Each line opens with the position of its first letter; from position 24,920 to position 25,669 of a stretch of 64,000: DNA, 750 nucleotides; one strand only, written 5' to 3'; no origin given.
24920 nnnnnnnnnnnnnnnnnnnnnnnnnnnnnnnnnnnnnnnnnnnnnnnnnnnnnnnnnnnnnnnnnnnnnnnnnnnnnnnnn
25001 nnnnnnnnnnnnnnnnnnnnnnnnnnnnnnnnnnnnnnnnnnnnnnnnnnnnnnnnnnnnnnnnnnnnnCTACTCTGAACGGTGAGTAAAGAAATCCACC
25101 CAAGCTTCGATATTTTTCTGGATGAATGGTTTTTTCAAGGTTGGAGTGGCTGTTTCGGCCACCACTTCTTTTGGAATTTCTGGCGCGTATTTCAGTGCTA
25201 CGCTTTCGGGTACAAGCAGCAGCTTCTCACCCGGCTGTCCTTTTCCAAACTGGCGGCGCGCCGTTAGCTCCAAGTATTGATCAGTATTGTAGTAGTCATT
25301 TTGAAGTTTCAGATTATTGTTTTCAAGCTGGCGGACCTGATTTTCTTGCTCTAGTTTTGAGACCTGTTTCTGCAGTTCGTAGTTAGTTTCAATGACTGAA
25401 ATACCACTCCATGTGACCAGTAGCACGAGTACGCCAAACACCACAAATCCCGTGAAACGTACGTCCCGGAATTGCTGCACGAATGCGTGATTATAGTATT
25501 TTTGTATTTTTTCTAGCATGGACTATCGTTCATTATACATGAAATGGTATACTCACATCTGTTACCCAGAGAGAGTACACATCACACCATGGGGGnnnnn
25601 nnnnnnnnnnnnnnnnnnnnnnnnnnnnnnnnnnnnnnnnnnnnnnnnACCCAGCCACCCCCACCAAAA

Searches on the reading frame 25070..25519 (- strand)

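Call 69: search_protein_families(library=pfam, proteins=[window:25070-25519:-], max_evalue=0.0001)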
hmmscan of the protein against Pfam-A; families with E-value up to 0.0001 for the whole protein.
window:25070-25519:- (149 aa): 1 family
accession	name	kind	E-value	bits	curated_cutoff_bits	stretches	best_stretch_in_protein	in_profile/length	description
PF04977.20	DivIC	-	8.7e-10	38.7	28.9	1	30-105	3-79/80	Septum formation initiator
